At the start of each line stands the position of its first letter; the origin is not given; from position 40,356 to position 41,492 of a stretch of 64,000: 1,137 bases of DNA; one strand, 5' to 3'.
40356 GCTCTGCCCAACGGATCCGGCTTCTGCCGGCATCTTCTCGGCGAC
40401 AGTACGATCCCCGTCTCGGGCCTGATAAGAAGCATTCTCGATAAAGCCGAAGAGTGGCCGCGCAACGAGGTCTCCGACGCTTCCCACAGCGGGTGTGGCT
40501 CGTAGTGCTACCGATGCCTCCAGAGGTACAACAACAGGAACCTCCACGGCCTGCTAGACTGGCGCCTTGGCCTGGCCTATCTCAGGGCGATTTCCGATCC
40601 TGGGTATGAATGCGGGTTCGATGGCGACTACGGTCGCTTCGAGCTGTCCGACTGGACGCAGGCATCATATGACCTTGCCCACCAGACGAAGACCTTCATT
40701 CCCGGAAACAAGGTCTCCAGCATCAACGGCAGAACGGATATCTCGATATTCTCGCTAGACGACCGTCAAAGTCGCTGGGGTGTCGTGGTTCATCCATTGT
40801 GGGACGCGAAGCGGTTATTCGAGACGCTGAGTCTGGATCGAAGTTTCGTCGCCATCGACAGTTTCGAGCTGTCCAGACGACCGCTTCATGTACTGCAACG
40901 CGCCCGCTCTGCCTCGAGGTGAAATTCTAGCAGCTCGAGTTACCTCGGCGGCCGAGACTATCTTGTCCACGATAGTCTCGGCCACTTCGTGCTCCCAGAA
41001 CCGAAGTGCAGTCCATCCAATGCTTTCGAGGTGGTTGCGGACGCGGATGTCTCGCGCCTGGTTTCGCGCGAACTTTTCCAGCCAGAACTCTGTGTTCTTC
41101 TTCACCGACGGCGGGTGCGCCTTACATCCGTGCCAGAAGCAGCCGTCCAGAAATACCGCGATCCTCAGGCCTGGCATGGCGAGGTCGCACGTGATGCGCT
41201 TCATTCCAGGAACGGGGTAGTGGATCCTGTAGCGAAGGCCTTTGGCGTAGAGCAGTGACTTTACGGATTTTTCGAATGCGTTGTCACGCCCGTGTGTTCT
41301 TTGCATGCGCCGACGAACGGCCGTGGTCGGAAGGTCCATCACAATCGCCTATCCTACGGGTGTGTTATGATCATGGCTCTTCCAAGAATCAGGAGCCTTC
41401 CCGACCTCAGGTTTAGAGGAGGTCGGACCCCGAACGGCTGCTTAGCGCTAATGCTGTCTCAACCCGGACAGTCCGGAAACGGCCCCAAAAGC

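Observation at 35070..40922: Solo giant DEAH helicase with a DUF1998 Zn module (DruE/DISARM-like) as a candidate defence gene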

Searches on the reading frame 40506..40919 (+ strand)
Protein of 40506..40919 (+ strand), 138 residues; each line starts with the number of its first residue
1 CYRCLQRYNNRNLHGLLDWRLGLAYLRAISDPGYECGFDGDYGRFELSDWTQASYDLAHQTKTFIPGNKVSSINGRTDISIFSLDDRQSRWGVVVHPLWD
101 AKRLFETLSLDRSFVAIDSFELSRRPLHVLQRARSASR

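Call 6: search_protein_families(library=padloc, proteins=[window:40506-40919:+], max_evalue=0.01)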
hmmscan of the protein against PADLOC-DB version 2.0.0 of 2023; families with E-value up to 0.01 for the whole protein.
window:40506-40919:+ (138 aa): 4 families
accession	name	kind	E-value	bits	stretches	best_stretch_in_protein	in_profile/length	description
PDLC00014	DruE2|DruE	-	1e-36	124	1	1-136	1782-1926/1928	SNF2 family N-terminal domain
PDLC00015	DruE2|DruE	-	7e-28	94.9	1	1-135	1744-1882/1887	SNF2 family N-terminal domain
PDLC00051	DruE4|DruE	-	1.8e-18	63.5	1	1-136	1686-1826/1829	SNF2 family N-terminal domain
PDLC00013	DruE1|DruE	-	0.0005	16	1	1-32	1648-1679/1776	SNF2 family N-terminal domain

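Call 7: search_protein_families(library=pfam, proteins=[window:40506-40919:+], max_evalue=0.01)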
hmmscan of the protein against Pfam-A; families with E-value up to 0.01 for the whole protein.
window:40506-40919:+ (138 aa): 0 families

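Call 61: search_solved_structures(query=window:40506-40919:+, max_evalue=0.01, show_alignments=1)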
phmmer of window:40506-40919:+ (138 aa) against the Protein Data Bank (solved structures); distinct sequences matched with E-value up to 0.01: 1.
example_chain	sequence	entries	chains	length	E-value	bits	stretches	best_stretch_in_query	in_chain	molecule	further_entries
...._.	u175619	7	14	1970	3.1e-21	79.1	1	1-131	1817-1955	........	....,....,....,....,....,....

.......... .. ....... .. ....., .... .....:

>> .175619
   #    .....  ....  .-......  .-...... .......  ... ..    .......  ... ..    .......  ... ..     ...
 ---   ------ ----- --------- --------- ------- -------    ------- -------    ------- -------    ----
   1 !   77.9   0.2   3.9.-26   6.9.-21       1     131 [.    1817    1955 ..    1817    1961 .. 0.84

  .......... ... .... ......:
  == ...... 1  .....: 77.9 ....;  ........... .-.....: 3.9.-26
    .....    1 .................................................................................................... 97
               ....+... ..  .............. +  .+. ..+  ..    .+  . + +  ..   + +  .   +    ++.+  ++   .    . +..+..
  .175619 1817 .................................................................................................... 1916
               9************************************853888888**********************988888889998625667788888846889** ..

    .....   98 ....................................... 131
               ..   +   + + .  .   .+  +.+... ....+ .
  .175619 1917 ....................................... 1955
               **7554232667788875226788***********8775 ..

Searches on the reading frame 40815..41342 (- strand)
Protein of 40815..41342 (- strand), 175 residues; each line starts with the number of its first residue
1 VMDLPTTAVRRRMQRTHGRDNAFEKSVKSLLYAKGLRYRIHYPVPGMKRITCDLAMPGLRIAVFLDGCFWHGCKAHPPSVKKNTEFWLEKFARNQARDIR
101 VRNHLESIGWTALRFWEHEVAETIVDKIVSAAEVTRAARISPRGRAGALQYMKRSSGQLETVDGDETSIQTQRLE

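Call 6: search_protein_families(library=padloc, proteins=[window:40815-41342:-], max_evalue=0.01)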
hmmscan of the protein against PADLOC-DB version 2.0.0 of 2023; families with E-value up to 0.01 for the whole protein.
window:40815-41342:- (175 aa): 1 family
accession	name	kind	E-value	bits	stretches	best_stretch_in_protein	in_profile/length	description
PDLC03397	Vsr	-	1.2e-16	59.2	1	6-120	6-119/156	Type II nicking endonuclease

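Call 7: search_protein_families(library=pfam, proteins=[window:40815-41342:-], max_evalue=0.01)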
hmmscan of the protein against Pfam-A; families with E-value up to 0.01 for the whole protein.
window:40815-41342:- (175 aa): 3 families
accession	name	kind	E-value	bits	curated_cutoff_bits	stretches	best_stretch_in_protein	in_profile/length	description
PF03852.21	Vsr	-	1.3e-14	54.2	27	1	7-73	6-70/74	DNA mismatch endonuclease Vsr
PF18741.7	MTES_1575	-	2.1e-05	24.9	38.2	0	92-121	53-82/96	REase_MTES_1575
PF04480.18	DUF559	-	0.00015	22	20.6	1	92-129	65-105/109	Protein of unknown function (DUF559)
